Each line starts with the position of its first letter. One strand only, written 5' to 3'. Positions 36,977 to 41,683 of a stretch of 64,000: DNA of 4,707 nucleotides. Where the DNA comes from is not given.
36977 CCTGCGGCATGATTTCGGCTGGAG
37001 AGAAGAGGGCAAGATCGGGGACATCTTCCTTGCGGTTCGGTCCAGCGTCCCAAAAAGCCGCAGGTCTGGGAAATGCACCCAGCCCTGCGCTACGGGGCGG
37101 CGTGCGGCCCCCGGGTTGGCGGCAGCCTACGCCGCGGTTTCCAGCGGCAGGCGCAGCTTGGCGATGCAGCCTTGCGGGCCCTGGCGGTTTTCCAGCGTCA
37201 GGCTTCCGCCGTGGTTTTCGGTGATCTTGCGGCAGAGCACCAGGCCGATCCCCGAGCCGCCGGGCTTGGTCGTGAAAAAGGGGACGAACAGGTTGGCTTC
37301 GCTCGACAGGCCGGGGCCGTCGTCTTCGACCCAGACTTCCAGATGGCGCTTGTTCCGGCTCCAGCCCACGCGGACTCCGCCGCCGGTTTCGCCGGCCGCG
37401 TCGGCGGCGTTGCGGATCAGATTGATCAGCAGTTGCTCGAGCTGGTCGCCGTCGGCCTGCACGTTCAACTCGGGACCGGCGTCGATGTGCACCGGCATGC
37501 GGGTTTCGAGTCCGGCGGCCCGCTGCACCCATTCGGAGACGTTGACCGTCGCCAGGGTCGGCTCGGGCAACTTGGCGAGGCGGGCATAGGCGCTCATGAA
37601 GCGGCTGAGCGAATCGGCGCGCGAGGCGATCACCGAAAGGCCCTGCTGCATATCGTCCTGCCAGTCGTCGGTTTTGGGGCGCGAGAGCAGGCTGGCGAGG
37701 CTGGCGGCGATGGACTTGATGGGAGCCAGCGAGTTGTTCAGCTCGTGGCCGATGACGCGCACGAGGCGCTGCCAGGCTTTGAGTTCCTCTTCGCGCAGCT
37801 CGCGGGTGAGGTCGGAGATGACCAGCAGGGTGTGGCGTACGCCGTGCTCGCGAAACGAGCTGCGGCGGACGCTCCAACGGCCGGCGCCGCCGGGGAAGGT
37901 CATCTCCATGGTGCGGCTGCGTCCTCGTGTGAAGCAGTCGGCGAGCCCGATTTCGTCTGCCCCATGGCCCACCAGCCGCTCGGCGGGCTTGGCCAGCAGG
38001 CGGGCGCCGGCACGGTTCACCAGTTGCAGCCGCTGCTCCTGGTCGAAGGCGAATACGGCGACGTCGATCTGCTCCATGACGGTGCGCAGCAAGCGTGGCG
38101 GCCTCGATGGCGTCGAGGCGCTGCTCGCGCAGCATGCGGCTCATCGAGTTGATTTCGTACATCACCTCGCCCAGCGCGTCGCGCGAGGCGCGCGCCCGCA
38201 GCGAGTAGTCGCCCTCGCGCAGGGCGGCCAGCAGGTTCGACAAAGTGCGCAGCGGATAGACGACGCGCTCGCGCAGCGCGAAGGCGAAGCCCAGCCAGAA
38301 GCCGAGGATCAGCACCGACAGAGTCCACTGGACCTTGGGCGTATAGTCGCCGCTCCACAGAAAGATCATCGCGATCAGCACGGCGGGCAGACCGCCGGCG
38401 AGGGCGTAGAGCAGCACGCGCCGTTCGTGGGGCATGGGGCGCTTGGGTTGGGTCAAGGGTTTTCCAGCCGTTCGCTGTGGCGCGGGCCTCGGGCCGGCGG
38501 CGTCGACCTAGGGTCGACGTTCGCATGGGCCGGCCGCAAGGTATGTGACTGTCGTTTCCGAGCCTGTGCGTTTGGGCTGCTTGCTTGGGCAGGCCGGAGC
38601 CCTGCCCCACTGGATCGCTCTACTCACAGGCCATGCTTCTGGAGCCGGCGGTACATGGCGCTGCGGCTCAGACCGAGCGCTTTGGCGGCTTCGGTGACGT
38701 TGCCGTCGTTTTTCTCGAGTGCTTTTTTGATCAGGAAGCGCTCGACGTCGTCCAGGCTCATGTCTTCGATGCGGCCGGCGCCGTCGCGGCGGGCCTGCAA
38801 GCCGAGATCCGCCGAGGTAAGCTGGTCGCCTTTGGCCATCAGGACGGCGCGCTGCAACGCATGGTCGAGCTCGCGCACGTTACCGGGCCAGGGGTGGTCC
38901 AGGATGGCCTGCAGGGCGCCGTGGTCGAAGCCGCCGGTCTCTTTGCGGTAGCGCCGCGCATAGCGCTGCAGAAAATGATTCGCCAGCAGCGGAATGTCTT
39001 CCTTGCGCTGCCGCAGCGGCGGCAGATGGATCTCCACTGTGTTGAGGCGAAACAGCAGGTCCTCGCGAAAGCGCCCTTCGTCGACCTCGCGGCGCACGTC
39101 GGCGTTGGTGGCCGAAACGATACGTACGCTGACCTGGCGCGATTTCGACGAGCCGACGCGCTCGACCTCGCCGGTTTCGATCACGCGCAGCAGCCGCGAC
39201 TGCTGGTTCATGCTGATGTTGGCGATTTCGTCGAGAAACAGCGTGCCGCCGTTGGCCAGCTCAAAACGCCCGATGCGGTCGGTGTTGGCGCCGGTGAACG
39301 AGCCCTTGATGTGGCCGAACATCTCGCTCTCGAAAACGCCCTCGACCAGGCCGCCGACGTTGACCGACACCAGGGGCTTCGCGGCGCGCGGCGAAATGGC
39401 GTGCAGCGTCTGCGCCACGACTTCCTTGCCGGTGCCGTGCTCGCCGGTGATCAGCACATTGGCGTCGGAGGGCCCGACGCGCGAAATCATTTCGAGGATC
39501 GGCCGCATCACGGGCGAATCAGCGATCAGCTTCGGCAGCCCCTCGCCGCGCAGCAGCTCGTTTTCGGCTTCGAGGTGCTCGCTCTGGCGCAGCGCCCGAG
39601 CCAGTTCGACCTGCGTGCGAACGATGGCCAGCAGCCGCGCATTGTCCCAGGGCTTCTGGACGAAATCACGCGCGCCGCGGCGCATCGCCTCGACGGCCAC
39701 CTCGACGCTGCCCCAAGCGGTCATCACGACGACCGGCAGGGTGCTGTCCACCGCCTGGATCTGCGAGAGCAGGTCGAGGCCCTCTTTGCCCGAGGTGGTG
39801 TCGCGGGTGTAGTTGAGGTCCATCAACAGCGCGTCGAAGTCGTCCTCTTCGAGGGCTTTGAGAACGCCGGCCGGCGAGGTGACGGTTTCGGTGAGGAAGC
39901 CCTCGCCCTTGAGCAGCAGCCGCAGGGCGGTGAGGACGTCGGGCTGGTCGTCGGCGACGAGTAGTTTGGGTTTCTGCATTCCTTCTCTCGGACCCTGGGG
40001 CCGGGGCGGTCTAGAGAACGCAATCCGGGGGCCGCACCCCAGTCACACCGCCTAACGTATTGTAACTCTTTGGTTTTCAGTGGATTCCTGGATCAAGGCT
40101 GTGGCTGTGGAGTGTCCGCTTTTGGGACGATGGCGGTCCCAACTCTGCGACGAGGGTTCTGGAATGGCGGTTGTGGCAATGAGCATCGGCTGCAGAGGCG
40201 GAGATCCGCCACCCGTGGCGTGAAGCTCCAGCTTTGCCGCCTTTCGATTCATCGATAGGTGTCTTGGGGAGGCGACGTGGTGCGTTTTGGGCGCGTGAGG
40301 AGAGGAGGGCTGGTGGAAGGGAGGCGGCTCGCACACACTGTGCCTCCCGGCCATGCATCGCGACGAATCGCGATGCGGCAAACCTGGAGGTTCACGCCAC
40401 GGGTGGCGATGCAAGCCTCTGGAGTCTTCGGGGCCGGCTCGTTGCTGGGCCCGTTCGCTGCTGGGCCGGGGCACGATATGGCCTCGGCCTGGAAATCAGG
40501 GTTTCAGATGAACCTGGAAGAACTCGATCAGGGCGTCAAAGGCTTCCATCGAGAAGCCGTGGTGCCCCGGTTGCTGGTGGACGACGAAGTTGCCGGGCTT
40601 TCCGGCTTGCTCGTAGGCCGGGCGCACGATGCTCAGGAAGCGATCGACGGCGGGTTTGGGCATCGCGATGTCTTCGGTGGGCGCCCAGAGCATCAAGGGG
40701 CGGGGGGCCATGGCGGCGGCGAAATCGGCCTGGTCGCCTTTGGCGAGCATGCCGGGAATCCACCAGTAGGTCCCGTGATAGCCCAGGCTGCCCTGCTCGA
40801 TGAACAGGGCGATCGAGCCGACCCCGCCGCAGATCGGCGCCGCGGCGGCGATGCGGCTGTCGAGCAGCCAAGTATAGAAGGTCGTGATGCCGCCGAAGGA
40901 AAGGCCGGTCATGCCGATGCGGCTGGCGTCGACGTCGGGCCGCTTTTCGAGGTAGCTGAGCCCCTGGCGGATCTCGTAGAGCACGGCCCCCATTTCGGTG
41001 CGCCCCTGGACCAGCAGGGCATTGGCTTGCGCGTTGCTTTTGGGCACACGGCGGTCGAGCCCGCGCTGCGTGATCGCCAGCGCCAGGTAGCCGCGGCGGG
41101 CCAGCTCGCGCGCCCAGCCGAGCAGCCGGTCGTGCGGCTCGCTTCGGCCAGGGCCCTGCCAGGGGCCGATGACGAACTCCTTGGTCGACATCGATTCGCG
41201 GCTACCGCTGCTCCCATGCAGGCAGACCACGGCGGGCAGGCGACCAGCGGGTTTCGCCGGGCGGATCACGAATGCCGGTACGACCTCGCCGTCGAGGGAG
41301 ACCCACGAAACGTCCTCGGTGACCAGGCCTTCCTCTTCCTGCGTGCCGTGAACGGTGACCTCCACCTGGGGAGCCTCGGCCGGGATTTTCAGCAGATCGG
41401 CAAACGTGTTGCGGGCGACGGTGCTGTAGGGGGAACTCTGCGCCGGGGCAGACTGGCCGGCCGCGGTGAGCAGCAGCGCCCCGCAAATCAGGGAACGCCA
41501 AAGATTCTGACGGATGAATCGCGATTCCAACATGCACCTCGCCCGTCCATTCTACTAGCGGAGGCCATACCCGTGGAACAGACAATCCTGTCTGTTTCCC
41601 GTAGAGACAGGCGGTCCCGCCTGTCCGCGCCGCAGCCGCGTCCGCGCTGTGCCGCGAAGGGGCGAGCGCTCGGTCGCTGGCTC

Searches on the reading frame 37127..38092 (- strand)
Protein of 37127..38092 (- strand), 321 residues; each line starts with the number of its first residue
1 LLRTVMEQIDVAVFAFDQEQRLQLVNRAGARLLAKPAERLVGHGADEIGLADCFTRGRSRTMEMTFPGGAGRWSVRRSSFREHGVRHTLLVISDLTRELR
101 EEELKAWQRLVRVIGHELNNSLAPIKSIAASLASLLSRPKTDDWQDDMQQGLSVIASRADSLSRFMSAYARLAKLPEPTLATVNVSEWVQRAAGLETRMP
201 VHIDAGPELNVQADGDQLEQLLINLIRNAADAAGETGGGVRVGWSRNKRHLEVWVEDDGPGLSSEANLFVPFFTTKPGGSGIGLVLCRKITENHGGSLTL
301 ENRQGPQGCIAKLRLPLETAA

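Call 13: search_protein_families(library=ncbifam, proteins=[window:37127-38092:-], max_evalue=0.001)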
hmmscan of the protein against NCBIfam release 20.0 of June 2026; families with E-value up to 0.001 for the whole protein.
window:37127-38092:- (321 aa): 66 families (the best 25 are shown)
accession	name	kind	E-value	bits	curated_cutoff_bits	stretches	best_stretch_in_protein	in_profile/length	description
NF008468.0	PRK11360.1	equivalog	1.4e-30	106.3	646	1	4-319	272-610/616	two-component system sensor histidine kinase AtoS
NF007688.0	PRK10364.1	equivalog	2.4e-27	95.8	479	1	97-318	229-452/460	two-component system sensor histidine kinase ZraS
TIGR02916.1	PEP_his_kin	equivalog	7.1e-22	77.8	300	1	104-316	472-679/679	XrtA/PEP-CTERM system histidine kinase PrsK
NF046044.1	PnpS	equivalog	1.5e-20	73.6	400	1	2-309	57-383/390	two-component system histidine kinase PnpS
TIGR02966.1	phoR_proteo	equivalog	3.7e-18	65.6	334.2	1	2-305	8-324/333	phosphate regulon sensor histidine kinase PhoR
NF047497.1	HK_LIC_12097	equivalog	4.7e-18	65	500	1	98-302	141-353/367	LIC_12097 family sensor histidine kinase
NF040750.1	tetrathio_HK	equivalog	1e-17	63.8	750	1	115-308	346-546/555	tetrathionate respiration histidine kinase TtrS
NF008293.1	PRK11073.1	equivalog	3e-17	62.9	240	1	104-302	127-334/349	nitrogen regulation protein NR(II)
NF041777.1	sens_FixL_Rhizob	equivalog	6.3e-17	61.4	850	1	201-317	363-481/485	sensor protein FixL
NF058527.1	HistKinChvGCaul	equivalog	1.4e-15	57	740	1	102-311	301-523/535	two-component sensor histidine kinase ChvG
NF008312.0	PRK11100.1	equivalog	4.6e-15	55.4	356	1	108-318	257-475/477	two-component system sensor histidine kinase CreC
NF053867.1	SprKinKinDBac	equivalog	4.7e-15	55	775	1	204-318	384-498/500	sporulation kinase KinD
NF046026.1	HisKinCckACaul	equivalog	4.8e-15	54.7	1000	1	106-319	301-534/678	cell cycle histidine kinase CckA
NF010411.0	PRK13837.1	equivalog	1.7e-14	52.8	647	1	115-318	458-676/828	two-component system VirA-like sensor kinase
NF008298.1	PRK11086.1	subfamily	3.8e-14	52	520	1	207-318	413-526/529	DcuS/MalK family sensor histidine kinase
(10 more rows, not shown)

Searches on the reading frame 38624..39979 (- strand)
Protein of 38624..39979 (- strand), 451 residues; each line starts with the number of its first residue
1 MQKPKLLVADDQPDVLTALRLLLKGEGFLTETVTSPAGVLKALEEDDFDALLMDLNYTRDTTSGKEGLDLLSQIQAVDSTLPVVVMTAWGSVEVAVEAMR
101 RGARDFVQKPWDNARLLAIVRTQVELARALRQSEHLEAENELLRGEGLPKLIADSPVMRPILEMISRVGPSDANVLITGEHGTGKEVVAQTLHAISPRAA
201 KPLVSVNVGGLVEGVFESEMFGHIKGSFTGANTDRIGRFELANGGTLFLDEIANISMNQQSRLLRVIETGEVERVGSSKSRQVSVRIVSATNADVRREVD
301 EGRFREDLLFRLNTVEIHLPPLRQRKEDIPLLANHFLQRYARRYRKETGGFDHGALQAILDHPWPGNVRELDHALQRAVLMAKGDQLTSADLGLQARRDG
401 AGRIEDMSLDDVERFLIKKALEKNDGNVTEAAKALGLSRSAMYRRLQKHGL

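Call 11: search_protein_families(library=pfam, proteins=[window:38624-39979:-], max_evalue=0.01)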
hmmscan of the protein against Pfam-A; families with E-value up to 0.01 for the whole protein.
window:38624-39979:- (451 aa): 13 families
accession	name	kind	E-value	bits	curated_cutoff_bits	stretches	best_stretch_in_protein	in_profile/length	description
PF00158.32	Sigma54_activat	-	1.9e-63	213.6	20.2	1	151-318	1-168/168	Sigma-54 interaction domain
PF25601.1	AAA_lid_14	-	3.3e-24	85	27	1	323-398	1-76/87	AAA+ ATPase lid domain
PF00072.30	Response_reg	-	1.9e-22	79.9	30.2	1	7-120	2-110/111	Response regulator receiver domain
PF14532.12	Sigma54_activ_2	-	3.1e-21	76.5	25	1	153-322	2-138/138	Sigma-54 interaction domain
PF02954.25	HTH_8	-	2.3e-14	53.3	22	1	409-449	2-42/42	Bacterial regulatory protein, Fis family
PF01078.27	Mg_chelatase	-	4.1e-06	26.8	20.3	1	174-292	24-157/207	Magnesium chelatase, subunit ChlI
PF18024.7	HTH_50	-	5.3e-05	23.3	27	1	409-451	8-49/50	Helix-turn-helix domain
PF00004.35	AAA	-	6.7e-05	23.8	21.2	1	175-293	1-110/131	ATPase family associated with various cellular activities (AAA)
PF07728.20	AAA_5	-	0.00014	22.3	22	1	174-292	1-122/139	AAA domain (dynein-related subfamily)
PF13556.12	HTH_30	-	0.00028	21.1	27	1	423-448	10-35/59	PucR C-terminal helix-turn-helix domain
PF07724.20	AAA_2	-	0.00032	21.2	27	1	173-302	4-134/166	AAA domain (Cdc48 subfamily)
PF00493.29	MCM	-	0.006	16.1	23.3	0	171-273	56-151/224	MCM P-loop domain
PF00126.33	HTH_1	-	0.0083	16.5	26.6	0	426-448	14-36/60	Bacterial regulatory helix-turn-helix protein, lysR family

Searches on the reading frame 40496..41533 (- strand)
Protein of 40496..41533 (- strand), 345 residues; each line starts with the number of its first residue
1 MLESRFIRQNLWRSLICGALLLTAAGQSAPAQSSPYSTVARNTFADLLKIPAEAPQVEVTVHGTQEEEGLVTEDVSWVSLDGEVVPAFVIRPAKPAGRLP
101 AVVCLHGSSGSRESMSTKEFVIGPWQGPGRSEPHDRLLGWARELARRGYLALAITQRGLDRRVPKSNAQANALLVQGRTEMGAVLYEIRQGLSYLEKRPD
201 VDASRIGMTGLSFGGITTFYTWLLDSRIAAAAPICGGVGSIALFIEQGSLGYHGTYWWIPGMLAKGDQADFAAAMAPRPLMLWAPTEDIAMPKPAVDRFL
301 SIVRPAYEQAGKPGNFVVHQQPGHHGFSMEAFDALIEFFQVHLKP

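Call 10: search_protein_families(library=pfam, proteins=[window:40496-41533:-], max_evalue=0.01)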
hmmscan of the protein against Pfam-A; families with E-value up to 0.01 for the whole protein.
window:40496-41533:- (345 aa): 6 families
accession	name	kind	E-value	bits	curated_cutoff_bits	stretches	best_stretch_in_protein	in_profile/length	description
PF12715.13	Abhydrolase_7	-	1.6e-13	51.1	21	1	39-322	54-341/388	Abhydrolase family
PF01738.24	DLH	-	3e-07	30.7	21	1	141-236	34-129/217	Dienelactone hydrolase family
PF02129.25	Peptidase_S15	-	1.5e-05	25.3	23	1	81-264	1-157/262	X-Pro dipeptidyl-peptidase (S15 family)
PF05448.18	AXE1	-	0.0014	17.9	21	0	74-233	58-205/321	Acetyl xylan esterase (AXE1)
PF22244.2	GCE_fung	-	0.0021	18.4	27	0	196-243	95-144/231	Glucuronyl esterase, fungi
PF00326.27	Peptidase_S9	-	0.0042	17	22.6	1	186-223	46-83/213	Prolyl oligopeptidase family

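Call 13: search_protein_families(library=ncbifam, proteins=[window:40496-41533:-], max_evalue=0.001)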
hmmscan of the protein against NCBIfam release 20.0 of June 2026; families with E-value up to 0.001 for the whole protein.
window:40496-41533:- (345 aa): 4 families
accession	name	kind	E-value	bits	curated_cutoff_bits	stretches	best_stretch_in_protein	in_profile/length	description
NF033523.0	lasso_peptidase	equivalog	4.5e-11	42.2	400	1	144-232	432-522/638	Atxe2 family lasso peptide isopeptidase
NF041440.1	hydrolase_YghX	exception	1.1e-05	24.8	460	0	66-110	62-107/292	YghX family hydrolase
NF007857.0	PRK10566.1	equivalog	0.00019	21.3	201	0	194-343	97-249/249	esterase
NF050058.1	e_dPHAscl_type1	hypoth_equivalog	0.00027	20.5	150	0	189-236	89-137/276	extracellular catalytic domain type 1 short-chain-length polyhydroxyalkanoate depolymerase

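Call 15: find_encoding_contigs(protein=window:40496-41533:-, flank=10000, max_places=6)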
Protein window:40496-41533:- (345 aa): no gene with exactly this product is on record in the collection.

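Call 61: find_homologous_proteins(query=window:40496-41533:-, max_evalue=1e-20)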
Query window:40496-41533:- (345 aa): 422 proteins with E <= 1e-20 among 8000 candidates; the best 120 are listed.
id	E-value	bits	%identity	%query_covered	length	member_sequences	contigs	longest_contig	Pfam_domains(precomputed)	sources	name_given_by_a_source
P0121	4.6e-204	695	89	100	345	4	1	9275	PF02129.25,PF12715.14,PF01738.25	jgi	jgi:dienelactone hydrolase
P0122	5.3e-177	606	81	94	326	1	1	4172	PF02129.25,PF12715.14,PF01738.25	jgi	jgi:dienelactone hydrolase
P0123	1.6e-171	588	80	94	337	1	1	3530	PF12715.14,PF01738.25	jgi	jgi:dienelactone hydrolase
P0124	6.0e-169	580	78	94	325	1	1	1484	PF02129.25,PF12715.14,PF01738.25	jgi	jgi:dienelactone hydrolase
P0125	1.2e-168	579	76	97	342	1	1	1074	PF02129.25,PF12715.14,PF05448.19,PF01738.25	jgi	jgi:dienelactone hydrolase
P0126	2.6e-168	578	79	90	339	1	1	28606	PF02129.25,PF12715.14,PF01738.25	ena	-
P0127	1.1e-166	572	76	94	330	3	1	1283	PF12715.14,PF01738.25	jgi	jgi:dienelactone hydrolase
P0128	4.4e-166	570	77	94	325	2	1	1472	PF02129.25,PF12715.14,PF01738.25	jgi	jgi:dienelactone hydrolase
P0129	2.4e-165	568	75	97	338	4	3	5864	PF12715.14,PF01738.25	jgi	jgi:dienelactone hydrolase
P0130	2.5e-165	568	75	96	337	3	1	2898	PF02129.25,PF12715.14,PF01738.25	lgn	-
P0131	2.6e-163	561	73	98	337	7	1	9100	PF02129.25,PF12715.14,PF01738.25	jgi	jgi:dienelactone hydrolase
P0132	3.4e-155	534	74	89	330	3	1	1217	PF02129.25,PF01738.25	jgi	jgi:dienelactone hydrolase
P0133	1.3e-154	532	72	94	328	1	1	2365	PF12715.14,PF05448.19,PF01738.25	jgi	jgi:dienelactone hydrolase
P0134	3.6e-152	524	72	93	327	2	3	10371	PF02129.25,PF12715.14,PF01738.25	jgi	jgi:dienelactone hydrolase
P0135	8.7e-150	517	70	90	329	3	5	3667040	PF00326.28,PF12715.14,PF01738.25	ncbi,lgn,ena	-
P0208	4.2e-133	462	64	91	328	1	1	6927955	PF02129.25,PF00326.28,PF05448.19,PF01738.25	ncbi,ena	-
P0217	2.3e-132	459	64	92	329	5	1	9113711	PF02129.25,PF01738.25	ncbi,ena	-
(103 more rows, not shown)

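Call 62: find_encoding_contigs(protein=P0135, flank=10000, max_places=2)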
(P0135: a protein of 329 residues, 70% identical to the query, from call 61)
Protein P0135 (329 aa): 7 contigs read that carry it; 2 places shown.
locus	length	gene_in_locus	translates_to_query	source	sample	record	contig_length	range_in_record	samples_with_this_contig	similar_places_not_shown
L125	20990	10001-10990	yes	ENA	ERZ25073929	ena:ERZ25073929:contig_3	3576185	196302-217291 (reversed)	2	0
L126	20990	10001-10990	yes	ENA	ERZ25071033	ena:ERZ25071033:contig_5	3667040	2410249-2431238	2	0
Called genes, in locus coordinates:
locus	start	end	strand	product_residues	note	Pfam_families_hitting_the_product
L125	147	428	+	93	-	-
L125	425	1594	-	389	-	PF14294:DUF4372, PF01609:DDE_Tnp_1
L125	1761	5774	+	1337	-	PF02743:dCache_1 (weak)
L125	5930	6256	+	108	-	-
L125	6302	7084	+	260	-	PF07978:NIPSNAP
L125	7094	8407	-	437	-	PF07586:HXXSHH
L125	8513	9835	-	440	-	PF01408:GFO_IDH_MocA, PF21252:Glyco_hydro_109_C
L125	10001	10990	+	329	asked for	PF12715:Abhydrolase_7 (weak), PF01738:DLH, PF00326:Peptidase_S9 (faint)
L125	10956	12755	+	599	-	PF01011:PQQ, PF13360:PQQ_2, PF13570:Beta-prop_ACSF4 (weak), PF01011:PQQ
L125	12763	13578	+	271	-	PF13442:Cytochrome_CBB3, PF00034:Cytochrom_C (weak)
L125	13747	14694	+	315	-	PF08281:Sigma70_r4_2 (weak), PF13011:LZ_Tnp_IS481, PF13384:HTH_23, PF13518:HTH_28, PF13551:HTH_29, PF13565:HTH_32, PF00665:rve, PF13683:rve_3, +2 more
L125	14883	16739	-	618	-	PF07995:GSDH, PF13442:Cytochrome_CBB3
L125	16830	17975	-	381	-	PF13439:Glyco_transf_4, PF13579:Glyco_trans_4_4 (weak), PF20706:GT4-conflict, PF00534:Glycos_transf_1, PF13692:Glyco_trans_1_4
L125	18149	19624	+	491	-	PF16697:Yop-YscD_cpl, PF00498:FHA, PF01464:SLT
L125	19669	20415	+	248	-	PF13847:Methyltransf_31, PF08241:Methyltransf_11, PF08242:Methyltransf_12 (weak), PF13578:Methyltransf_24 (weak), PF13649:Methyltransf_25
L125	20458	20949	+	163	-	-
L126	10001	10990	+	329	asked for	PF12715:Abhydrolase_7 (weak), PF01738:DLH, PF00326:Peptidase_S9 (faint)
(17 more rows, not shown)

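Call 63: find_encoding_contigs(protein=P0208, flank=10000, max_places=2)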
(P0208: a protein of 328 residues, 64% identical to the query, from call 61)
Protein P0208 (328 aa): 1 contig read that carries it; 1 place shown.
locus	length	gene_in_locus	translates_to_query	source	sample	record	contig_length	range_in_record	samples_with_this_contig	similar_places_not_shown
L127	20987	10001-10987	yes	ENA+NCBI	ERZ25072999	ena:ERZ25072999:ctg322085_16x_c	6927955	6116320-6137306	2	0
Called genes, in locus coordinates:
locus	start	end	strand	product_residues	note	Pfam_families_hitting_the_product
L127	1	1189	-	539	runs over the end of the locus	PF00118:Cpn60_TCP1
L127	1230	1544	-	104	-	PF00166:Cpn10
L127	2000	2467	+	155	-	-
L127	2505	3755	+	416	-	-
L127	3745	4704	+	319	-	PF00931:NB-ARC (weak), PF13191:AAA_16, PF13401:AAA_22, PF05729:NACHT (faint)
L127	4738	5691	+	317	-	-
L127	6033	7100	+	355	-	-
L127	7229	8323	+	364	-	PF01168:Ala_racemase_N, PF14031:D-ser_dehydrat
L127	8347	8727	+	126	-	PF01042:Ribonuc_L-PSP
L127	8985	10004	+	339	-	PF00356:LacI, PF00532:Peripla_BP_1, PF13407:Peripla_BP_4, PF13377:Peripla_BP_3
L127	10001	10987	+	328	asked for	PF05448:AXE1 (faint), PF02129:Peptidase_S15 (faint), PF01738:DLH, PF00326:Peptidase_S9 (faint)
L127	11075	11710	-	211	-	PF00702:Hydrolase, PF12710:HAD, PF13419:HAD_2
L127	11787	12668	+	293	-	PF00459:Inositol_P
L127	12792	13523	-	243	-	PF00106:adh_short, PF08659:KR, PF13561:adh_short_C2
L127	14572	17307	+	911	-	-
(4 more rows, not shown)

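Call 64: find_encoding_contigs(protein=P0217, flank=10000, max_places=2)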
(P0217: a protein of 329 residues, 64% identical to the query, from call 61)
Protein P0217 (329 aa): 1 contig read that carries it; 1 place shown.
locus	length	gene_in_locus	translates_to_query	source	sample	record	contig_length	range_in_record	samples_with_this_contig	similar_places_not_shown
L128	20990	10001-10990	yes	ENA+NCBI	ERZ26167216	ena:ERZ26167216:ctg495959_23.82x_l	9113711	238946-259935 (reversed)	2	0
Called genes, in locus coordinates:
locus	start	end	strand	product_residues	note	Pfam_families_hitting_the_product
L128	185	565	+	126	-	-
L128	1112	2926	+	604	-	PF12228:DUF3604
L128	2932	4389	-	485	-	PF00884:Sulfatase, PF01663:Phosphodiest (faint), PF16347:SGSH_C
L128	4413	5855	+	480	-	PF00474:SSF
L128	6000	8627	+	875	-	PF07635:PSCyt1, PF07583:PSCyt2, PF07587:PSD1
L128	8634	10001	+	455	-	PF07394:DUF1501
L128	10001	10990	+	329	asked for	PF01738:DLH (faint), PF02129:Peptidase_S15 (faint)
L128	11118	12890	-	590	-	PF12228:DUF3604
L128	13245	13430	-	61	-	-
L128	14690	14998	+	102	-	PF25778:DUF7948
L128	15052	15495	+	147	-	PF01527:HTH_Tnp_1 (weak), PF13384:HTH_23 (weak), PF13518:HTH_28, PF13551:HTH_29 (weak)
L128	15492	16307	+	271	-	PF13276:HTH_21, PF00665:rve, PF13683:rve_3, PF13333:rve_2 (weak)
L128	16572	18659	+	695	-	PF25778:DUF7948, PF06739:SBBP (faint)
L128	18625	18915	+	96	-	-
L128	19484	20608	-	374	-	PF01244:Peptidase_M19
